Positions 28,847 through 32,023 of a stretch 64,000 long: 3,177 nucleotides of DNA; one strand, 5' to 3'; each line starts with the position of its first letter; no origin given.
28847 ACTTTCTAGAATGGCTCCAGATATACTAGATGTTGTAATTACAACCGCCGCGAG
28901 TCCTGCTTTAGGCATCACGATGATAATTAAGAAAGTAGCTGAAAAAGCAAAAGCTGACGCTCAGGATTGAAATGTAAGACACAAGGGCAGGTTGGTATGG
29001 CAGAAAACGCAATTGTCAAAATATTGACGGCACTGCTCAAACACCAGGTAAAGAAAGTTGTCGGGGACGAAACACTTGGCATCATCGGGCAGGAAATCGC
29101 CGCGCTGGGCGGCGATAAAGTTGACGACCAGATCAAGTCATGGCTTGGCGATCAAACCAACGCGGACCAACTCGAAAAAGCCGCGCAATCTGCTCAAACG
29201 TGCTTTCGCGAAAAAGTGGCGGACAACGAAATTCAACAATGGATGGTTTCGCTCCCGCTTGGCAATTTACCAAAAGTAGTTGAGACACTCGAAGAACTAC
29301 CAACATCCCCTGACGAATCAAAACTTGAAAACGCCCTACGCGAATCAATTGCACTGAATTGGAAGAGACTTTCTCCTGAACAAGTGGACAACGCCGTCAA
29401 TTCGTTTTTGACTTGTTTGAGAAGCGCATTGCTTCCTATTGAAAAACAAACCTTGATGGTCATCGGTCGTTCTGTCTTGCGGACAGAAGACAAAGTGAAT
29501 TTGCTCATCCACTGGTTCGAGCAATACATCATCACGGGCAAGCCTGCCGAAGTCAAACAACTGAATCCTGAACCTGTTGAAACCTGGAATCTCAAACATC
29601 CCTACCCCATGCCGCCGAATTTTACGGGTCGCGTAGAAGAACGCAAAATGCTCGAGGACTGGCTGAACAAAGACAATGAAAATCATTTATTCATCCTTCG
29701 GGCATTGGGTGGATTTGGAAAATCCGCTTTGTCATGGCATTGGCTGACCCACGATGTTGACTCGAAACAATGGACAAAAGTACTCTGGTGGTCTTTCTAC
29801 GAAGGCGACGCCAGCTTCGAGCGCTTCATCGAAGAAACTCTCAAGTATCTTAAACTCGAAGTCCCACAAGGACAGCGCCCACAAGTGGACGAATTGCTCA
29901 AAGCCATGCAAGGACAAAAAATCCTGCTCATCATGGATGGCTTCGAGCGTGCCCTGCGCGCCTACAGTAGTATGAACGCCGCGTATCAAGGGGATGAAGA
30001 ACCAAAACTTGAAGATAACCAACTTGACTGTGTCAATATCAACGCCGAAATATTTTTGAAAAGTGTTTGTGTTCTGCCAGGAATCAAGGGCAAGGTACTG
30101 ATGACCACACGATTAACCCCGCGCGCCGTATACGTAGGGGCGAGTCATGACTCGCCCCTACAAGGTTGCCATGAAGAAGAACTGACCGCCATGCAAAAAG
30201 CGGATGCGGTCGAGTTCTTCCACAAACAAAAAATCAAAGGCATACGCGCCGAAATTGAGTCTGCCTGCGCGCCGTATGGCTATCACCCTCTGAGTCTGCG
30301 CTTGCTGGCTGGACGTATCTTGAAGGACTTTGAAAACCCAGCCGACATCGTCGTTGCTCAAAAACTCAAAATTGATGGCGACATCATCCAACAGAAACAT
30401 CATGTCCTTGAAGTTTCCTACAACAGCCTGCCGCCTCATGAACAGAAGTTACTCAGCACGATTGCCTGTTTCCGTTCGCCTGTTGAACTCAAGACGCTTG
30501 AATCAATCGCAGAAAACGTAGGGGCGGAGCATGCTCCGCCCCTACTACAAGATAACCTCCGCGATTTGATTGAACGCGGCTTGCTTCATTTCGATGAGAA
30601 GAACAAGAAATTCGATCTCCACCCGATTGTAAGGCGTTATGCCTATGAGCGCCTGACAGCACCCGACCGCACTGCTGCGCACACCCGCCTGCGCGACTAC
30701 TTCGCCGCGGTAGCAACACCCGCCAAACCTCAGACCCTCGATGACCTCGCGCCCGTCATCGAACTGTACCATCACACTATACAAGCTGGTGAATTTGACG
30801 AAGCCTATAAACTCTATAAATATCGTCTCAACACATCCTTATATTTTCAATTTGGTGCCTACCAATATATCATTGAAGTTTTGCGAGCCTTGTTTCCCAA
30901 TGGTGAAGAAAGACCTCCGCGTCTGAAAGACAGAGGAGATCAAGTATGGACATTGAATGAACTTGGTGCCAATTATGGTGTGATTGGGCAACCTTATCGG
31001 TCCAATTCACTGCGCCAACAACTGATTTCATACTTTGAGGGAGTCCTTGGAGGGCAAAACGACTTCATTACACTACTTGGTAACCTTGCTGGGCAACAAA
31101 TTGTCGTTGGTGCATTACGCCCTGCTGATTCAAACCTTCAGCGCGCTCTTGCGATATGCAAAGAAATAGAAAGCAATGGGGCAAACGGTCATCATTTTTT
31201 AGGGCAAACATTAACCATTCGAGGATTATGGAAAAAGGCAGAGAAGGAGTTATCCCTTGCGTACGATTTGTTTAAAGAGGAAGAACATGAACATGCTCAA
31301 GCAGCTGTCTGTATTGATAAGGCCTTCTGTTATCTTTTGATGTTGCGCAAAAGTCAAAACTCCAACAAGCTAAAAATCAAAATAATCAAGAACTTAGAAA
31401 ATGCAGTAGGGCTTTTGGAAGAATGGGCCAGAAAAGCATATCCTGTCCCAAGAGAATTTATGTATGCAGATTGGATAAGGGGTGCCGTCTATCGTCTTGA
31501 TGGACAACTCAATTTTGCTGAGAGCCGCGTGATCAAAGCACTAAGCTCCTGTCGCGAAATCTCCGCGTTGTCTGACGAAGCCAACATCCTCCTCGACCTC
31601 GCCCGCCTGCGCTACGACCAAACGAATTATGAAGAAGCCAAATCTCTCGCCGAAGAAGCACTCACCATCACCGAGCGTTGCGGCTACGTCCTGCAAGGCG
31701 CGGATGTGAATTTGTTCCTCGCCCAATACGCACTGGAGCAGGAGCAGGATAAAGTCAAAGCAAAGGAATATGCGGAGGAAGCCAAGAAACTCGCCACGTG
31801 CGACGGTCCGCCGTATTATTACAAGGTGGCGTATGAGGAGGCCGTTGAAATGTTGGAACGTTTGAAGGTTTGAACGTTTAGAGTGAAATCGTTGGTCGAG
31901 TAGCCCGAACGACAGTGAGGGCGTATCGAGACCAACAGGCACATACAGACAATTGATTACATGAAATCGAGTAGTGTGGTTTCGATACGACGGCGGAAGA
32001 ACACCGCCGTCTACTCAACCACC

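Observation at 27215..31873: Co-directional NTase-like / unknown / NB-ARC-TPR (STAND) gene trio: candidate uncharacterised conflict or defence module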

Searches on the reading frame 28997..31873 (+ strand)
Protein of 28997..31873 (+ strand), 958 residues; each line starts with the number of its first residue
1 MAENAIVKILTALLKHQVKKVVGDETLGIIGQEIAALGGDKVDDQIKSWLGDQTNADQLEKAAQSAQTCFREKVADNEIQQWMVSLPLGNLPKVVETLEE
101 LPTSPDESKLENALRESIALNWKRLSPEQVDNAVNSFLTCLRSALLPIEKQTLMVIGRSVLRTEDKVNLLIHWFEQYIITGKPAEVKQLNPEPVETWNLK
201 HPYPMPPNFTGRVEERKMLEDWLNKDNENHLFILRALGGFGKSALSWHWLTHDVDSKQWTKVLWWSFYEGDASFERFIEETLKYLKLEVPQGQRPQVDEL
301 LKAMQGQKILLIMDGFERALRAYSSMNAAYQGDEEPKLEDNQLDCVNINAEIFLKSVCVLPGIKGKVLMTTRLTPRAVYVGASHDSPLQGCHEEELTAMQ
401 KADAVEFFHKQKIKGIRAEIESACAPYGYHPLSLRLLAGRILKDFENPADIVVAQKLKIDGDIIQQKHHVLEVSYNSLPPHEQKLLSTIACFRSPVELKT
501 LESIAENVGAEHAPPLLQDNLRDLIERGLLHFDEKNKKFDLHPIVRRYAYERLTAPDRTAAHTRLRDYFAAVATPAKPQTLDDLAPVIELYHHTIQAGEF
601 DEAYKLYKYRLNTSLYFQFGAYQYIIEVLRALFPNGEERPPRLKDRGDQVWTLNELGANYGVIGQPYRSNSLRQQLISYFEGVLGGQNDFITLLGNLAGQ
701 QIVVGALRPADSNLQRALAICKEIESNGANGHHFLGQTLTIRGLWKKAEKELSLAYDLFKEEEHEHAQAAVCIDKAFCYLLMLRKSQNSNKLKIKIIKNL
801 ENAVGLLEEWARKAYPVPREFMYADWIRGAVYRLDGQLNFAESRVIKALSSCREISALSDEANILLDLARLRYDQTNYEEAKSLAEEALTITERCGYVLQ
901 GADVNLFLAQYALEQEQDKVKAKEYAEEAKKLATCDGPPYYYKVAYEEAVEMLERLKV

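Call 3: search_protein_families(library=pfam, proteins=[window:28997-31873:+], max_evalue=0.01)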
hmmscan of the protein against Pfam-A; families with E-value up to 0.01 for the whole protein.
window:28997-31873:+ (958 aa): 2 families
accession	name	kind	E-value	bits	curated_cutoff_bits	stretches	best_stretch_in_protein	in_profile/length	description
PF13424.12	TPR_12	-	4.9e-09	36.7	30.1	2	828-893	9-76/77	Tetratricopeptide repeat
PF17874.7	TPR_MalT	-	0.0034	17.1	45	1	821-934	79-192/336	MalT-like TPR region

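Call 4: search_protein_families(library=padloc, proteins=[window:28997-31873:+], max_evalue=0.1)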
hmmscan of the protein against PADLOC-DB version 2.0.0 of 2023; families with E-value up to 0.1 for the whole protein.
window:28997-31873:+ (958 aa): 0 families

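Call 5: search_protein_families(library=ncbifam, proteins=[window:28997-31873:+], max_evalue=0.1)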
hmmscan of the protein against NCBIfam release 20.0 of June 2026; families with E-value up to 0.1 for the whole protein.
window:28997-31873:+ (958 aa): 6 families
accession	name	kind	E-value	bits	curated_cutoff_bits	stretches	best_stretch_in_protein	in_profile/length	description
NF040586.1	FxSxx_TPR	equivalog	9.7e-10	37.5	300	1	359-593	122-370/830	FxSxx-COOH system tetratricopeptide repeat protein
NF041717.1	HaaA_phane_TPR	equivalog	7e-09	34.4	1125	2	642-771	704-834/882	cyclophane-containing RiPP biosynthesis TPR protein HaaT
NF053617.1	SARPRegAfsRStmc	equivalog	3.6e-07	28.5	1430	1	825-931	779-884/986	SARP-family global regulator AfsR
NF003420.0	PRK04841.1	equivalog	5.9e-06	24.6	537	1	214-289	17-86/903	HTH-type transcriptional regulator MalT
NF053520.1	HK_Porph_FimS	equivalog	0.025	12.9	600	1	831-937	173-278/618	sensor histidine kinase FimS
NF012212.1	ANT_9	subfamily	0.032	13.5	340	0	794-830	73-109/249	aminoglycoside nucleotidyltransferase ANT(9)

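Call 6: search_solved_structures(query=window:28997-31873:+, max_evalue=0.01, show_alignments=1)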
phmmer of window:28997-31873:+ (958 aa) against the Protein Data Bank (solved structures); distinct sequences matched with E-value up to 0.01: 0.

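Call 9: find_homologous_proteins(query=window:28997-31873:+, max_evalue=0.00001)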
Query window:28997-31873:+ (958 aa): 896 proteins with E <= 0.00001 among 8000 candidates; the best 120 are listed.
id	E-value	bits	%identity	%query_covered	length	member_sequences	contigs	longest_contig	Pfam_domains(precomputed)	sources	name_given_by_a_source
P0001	0.0e+0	2183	100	100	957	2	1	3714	PF13424.13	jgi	-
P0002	0.0e+0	1391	66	100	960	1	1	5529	PF13424.13,PF13374.13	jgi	jgi:tetratricopeptide (TPR) repeat protein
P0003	0.0e+0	1389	67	100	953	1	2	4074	PF13424.13,PF07719.24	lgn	-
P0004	0.0e+0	1378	66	100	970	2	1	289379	PF17874.8,PF13424.13,PF07719.24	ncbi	-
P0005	0.0e+0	1369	67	100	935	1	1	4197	PF17874.8,PF13424.13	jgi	-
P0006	0.0e+0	1351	65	100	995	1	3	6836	PF13424.13,PF13374.13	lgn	-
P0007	0.0e+0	1332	64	100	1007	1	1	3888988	PF13424.13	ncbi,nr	ncbi:MAG: hypothetical protein QY306_16005 [Anaerolineales bacterium]|nr:MAG: hypothetical protein Q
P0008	0.0e+0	1321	65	100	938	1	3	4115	PF14559.13,PF13424.13,PF07719.24,PF13374.13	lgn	-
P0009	0.0e+0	1318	63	100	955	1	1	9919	PF13424.13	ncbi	-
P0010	0.0e+0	1316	64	100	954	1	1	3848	PF17874.8,PF13424.13,PF07719.24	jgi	-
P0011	0.0e+0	1308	63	100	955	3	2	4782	PF13424.13,PF07719.24,PF13374.13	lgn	-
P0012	0.0e+0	1298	63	100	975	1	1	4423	PF13424.13,PF13374.13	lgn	-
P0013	0.0e+0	1267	62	100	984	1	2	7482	PF17874.8,PF13424.13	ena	-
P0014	0.0e+0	1240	61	100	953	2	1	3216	PF13424.13,PF13181.13,PF07719.24,PF13374.13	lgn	-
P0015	0.0e+0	1209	59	100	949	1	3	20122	PF13424.13,PF07719.24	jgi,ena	-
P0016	0.0e+0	1178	58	100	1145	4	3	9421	-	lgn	-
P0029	0.0e+0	1080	55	100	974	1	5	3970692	PF17874.8,PF00515.35,PF13424.13,PF07719.24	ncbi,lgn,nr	ncbi:MAG: hypothetical protein DCC56_00990 [Anaerolineae bacterium]|nr:MAG: hypothetical protein DCC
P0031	0.0e+0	1078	63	85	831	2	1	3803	PF13424.13,PF19960.7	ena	-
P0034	0.0e+0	1060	65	80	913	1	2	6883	PF01582.26,PF13424.13,PF13676.12,PF07719.24,PF00931.29,PF13374.13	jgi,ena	-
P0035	0.0e+0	1055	64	80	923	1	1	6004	PF17874.8,PF13424.13,PF13676.12,PF07719.24,PF00931.29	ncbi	-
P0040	0.0e+0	1041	63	81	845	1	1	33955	PF00931.29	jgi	jgi:tetratricopeptide (TPR) repeat protein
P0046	0.0e+0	1034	61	80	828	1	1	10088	PF17874.8,PF13424.13,PF07719.24,PF00931.29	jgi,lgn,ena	-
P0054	0.0e+0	1021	62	81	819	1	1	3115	PF17874.8,PF00515.35,PF13424.13,PF13428.13,PF07719.24,PF00931.29,PF13374.13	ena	-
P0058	0.0e+0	1018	63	80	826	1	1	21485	PF17874.8,PF25872.1,PF13424.13,PF13181.13,PF07719.24,PF13374.13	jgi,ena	-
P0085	1.3e-285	968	59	82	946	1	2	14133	PF13749.13,PF00515.35,PF13424.13,PF13181.13,PF07719.24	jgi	jgi:tetratricopeptide (TPR) repeat protein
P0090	1.9e-284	964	59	80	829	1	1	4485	PF13424.13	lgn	-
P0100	8.5e-280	949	60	80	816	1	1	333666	PF13424.13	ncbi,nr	ncbi:MAG: hypothetical protein H7Y59_09510 [Anaerolineales bacterium]|nr:hypothetical protein [Anaer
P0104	7.8e-279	946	58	79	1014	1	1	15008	PF13365.13,PF13424.13,PF00089.33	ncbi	-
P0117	8.8e-273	926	49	100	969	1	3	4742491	PF17874.8,PF13424.13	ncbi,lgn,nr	ncbi:MAG: tetratricopeptide repeat protein [Anaerolineales bacterium]|nr:tetratricopeptide repeat pr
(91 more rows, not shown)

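Call 12: search_protein_families(library=pfam, proteins=[P0031, P0058, P0085, P0016, P0104], max_evalue=0.001)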
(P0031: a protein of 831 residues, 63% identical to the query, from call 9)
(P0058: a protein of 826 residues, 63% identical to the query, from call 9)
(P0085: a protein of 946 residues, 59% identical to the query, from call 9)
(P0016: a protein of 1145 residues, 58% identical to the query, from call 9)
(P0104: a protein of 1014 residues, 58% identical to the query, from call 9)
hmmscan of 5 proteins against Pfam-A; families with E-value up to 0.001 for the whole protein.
P0031 (831 aa): 3 families
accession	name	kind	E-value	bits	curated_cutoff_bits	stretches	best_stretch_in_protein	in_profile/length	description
PF19960.5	EAD7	-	1.1e-19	70.4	32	1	6-67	1-62/62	Effector-associated domain 7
PF13424.12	TPR_12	-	4e-07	30.6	30.1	1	696-760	6-72/77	Tetratricopeptide repeat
PF17874.7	TPR_MalT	-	3.8e-05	23.6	45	1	529-804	41-310/336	MalT-like TPR region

P0058 (826 aa): 6 families
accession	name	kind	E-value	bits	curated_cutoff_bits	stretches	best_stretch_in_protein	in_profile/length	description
PF13424.12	TPR_12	-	1.6e-12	47.8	30.1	1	695-762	7-76/77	Tetratricopeptide repeat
PF13374.12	TPR_10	-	4.2e-08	33.4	27.5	0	731-763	2-34/42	Tetratricopeptide repeat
PF07719.23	TPR_2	-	5.5e-07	29.7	27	0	732-762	2-32/34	Tetratricopeptide repeat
PF17874.7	TPR_MalT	-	4.9e-06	26.5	45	0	669-803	59-192/336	MalT-like TPR region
PF13181.12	TPR_8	-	1.6e-05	25.1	25.7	0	732-762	2-32/34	Tetratricopeptide repeat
PF13428.12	TPR_14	-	3.1e-05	24.7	23.5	0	732-760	2-30/44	Tetratricopeptide repeat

P0085 (946 aa): 9 families
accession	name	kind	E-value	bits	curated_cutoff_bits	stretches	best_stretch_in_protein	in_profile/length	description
PF13424.12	TPR_12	-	1.7e-12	47.8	30.1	1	850-922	2-75/77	Tetratricopeptide repeat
PF07719.23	TPR_2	-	6.5e-10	38.8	27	0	851-881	1-31/34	Tetratricopeptide repeat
PF13181.12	TPR_8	-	1.9e-07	31.2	25.7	0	851-881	1-31/34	Tetratricopeptide repeat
PF13749.12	HATPase_c_4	-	2.1e-07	31.3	26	1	90-162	1-71/89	Putative ATP-dependent DNA helicase recG C-terminal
PF00515.34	TPR_1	-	6.6e-06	26.2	27.8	0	817-841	7-31/34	Tetratricopeptide repeat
PF17874.7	TPR_MalT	-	3.4e-05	23.7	45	0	788-921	58-190/336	MalT-like TPR region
PF13176.12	TPR_7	-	4.8e-05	23.6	27.9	0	648-670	2-24/36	Tetratricopeptide repeat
PF14559.12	TPR_19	-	0.00031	21.5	25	1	824-879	4-53/68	Tetratricopeptide repeat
PF13374.12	TPR_10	-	0.0008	19.8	27.5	1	851-883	2-34/42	Tetratricopeptide repeat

P0016 (1145 aa): 0 families

P0104 (1014 aa): 6 families
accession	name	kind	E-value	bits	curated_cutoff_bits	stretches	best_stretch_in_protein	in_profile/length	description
PF13365.12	Trypsin_2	-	9.7e-16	59.2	27.6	1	23-164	1-144/144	Trypsin-like peptidase domain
PF13424.12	TPR_12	-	5.5e-09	36.5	30.1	1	856-905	8-59/77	Tetratricopeptide repeat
PF00089.32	Trypsin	-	1.3e-05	25.6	20.6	1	22-168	26-198/220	Trypsin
PF17874.7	TPR_MalT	-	0.00012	21.9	45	0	753-905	42-175/336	MalT-like TPR region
PF13374.12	TPR_10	-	0.00035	20.9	27.5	0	672-694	4-26/42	Tetratricopeptide repeat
PF07719.23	TPR_2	-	0.00037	20.8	27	0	753-782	3-32/34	Tetratricopeptide repeat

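Call 23: find_related_loci(query=window:28997-31873:+, collection=genome_contigs, flank=8000)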
Query window:28997-31873:+ (958 aa) in genome_contigs; peptide patterns used: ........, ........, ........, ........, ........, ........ (x = any residue, [..] = any of these).
50 stretches matched a pattern; 4 encode a relative of the query (tblastn E <= 1e-3); 4 distinct loci.
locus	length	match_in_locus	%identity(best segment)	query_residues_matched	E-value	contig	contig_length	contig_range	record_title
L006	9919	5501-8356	63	1-957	0e+0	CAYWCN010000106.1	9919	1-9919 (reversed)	MAG TPA_asm: uncultured Anaerolinea sp. isolate binchicken_co242_37 genome assembly, contig: NODE_8299_length_9919_cov_7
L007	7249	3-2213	54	259-957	0e+0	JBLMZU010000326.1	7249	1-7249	MAG: Bacteroidota bacterium isolate MAG195 PRJNA951521_bin52_renamed_325, whole genome shotgun sequence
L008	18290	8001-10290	57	197-957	0e+0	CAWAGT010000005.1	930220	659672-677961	MAG: uncultured Chloroflexia bacterium isolate MFD04944.bin.1.53 genome assembly, contig: contig_35475, whole genome sho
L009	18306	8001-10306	49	188-957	5e-136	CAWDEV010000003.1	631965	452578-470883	MAG: uncultured Chloroflexia bacterium isolate MFD05942.bin.1.268 genome assembly, contig: contig_14532, whole genome sh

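Call 25: find_encoding_contigs(protein=P0004, flank=8000, max_places=2)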
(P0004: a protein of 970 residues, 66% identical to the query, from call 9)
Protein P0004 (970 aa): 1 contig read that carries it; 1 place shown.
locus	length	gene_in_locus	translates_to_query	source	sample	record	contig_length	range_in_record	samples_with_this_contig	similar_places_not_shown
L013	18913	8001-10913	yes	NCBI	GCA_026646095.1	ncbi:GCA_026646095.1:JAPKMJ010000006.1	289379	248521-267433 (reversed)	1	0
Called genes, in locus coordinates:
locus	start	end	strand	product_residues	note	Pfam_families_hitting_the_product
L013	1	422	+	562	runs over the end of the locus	PF00069:Pkinase, PF03109:ABC1 (faint), PF07714:PK_Tyr_Ser-Thr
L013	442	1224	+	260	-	PF00211:Guanylate_cyc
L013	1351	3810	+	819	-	PF00488:MutS_V, PF20297:MSSS, PF01713:Smr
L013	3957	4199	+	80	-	-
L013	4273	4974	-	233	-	-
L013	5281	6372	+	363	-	PF00291:PALP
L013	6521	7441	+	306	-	PF00288:GHMP_kinases_N, PF08544:GHMP_kinases_C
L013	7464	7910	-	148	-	PF00782:DSPc (weak)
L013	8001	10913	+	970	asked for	PF17874:TPR_MalT (faint), PF07719:TPR_2 (faint), PF13424:TPR_12 (faint)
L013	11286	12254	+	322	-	PF01073:3Beta_HSD, PF01370:Epimerase, PF02719:Polysacc_synt_2 (weak), PF04321:RmlD_sub_bind, PF05368:NmrA, PF13460:NAD_binding_10, PF16363:GDP_Man_Dehyd, PF07993:NAD_binding_4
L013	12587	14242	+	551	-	PF03255:ACCA, PF01039:Carboxyl_trans, PF03255:ACCA (weak)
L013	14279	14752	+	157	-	PF05635:23S_rRNA_IVP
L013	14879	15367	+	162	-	PF07617:DUF1579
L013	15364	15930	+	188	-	-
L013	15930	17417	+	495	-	PF00289:Biotin_carb_N, PF02786:CPSase_L_D2, PF02222:ATP-grasp, PF07478:Dala_Dala_lig_C, PF02785:Biotin_carb_C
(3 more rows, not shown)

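Call 26: find_encoding_contigs(protein=P0007, flank=8000, max_places=2)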
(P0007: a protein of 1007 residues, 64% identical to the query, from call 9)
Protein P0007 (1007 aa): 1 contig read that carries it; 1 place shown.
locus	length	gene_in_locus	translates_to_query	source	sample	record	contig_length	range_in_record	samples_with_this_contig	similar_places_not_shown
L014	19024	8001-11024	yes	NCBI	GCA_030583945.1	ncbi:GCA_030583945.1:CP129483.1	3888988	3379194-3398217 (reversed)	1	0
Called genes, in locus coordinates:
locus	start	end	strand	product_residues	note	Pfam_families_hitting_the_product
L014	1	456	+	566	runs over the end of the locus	PF00069:Pkinase, PF03109:ABC1 (faint), PF07714:PK_Tyr_Ser-Thr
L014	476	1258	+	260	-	PF00211:Guanylate_cyc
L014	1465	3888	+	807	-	PF00488:MutS_V, PF20297:MSSS, PF01713:Smr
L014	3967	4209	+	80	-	-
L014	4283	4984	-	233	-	-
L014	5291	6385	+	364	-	PF00291:PALP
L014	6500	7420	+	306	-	PF00288:GHMP_kinases_N, PF08544:GHMP_kinases_C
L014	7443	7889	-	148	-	PF00782:DSPc (weak)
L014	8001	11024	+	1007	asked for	PF13424:TPR_12 (weak)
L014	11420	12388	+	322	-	PF01073:3Beta_HSD, PF01370:Epimerase, PF02719:Polysacc_synt_2 (weak), PF04321:RmlD_sub_bind, PF05368:NmrA, PF13460:NAD_binding_10, PF16363:GDP_Man_Dehyd, PF07993:NAD_binding_4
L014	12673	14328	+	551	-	PF03255:ACCA, PF01039:Carboxyl_trans, PF03255:ACCA (weak)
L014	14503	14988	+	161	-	PF07617:DUF1579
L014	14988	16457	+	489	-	PF00289:Biotin_carb_N, PF02222:ATP-grasp, PF02786:CPSase_L_D2, PF07478:Dala_Dala_lig_C, PF02785:Biotin_carb_C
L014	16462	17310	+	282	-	-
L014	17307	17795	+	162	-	PF25919:BSH_CusB (faint), PF25917:BSH_RND, PF25973:BSH_CzcB (faint), PF25997:BSH_YhbJ, PF00364:Biotin_lipoyl, PF25984:BSH_YknX (faint)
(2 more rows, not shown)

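Call 27: find_encoding_contigs(protein=P0029, flank=8000, max_places=2)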
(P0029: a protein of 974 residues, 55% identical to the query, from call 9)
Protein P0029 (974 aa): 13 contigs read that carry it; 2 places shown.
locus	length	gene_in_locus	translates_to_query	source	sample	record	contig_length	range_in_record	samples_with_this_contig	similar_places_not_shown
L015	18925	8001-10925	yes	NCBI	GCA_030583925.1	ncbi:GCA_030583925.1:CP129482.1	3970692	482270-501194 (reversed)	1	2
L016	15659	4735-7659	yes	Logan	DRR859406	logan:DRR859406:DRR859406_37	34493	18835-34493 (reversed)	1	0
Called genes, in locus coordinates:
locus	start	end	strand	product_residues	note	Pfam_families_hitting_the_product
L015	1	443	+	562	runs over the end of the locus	PF00069:Pkinase, PF03109:ABC1 (faint), PF07714:PK_Tyr_Ser-Thr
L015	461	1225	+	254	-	PF00211:Guanylate_cyc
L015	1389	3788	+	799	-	PF00488:MutS_V, PF20297:MSSS, PF01713:Smr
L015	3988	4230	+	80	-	-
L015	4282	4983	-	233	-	-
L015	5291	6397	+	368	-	PF00291:PALP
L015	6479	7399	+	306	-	PF00288:GHMP_kinases_N, PF08544:GHMP_kinases_C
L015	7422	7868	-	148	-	PF00782:DSPc (weak)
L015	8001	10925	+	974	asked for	PF00515:TPR_1 (faint), PF07719:TPR_2 (faint), PF17874:TPR_MalT (weak), PF13424:TPR_12 (weak)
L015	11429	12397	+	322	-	PF01073:3Beta_HSD, PF01370:Epimerase, PF02719:Polysacc_synt_2 (weak), PF04321:RmlD_sub_bind, PF05368:NmrA, PF13460:NAD_binding_10, PF16363:GDP_Man_Dehyd, PF07993:NAD_binding_4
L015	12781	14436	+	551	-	PF03255:ACCA, PF01039:Carboxyl_trans, PF03255:ACCA (weak)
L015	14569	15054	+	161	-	PF07617:DUF1579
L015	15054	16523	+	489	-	PF00289:Biotin_carb_N, PF02222:ATP-grasp, PF02786:CPSase_L_D2, PF07478:Dala_Dala_lig_C, PF02785:Biotin_carb_C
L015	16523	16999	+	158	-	PF00364:Biotin_lipoyl, PF25917:BSH_RND, PF25973:BSH_CzcB (faint), PF25997:BSH_YhbJ, PF25984:BSH_YknX (faint), PF25919:BSH_CusB (weak)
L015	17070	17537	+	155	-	PF19315:MC_hydratase, PF01575:MaoC_dehydratas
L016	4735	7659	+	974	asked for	PF00515:TPR_1 (faint), PF07719:TPR_2 (faint), PF17874:TPR_MalT (weak), PF13424:TPR_12 (weak)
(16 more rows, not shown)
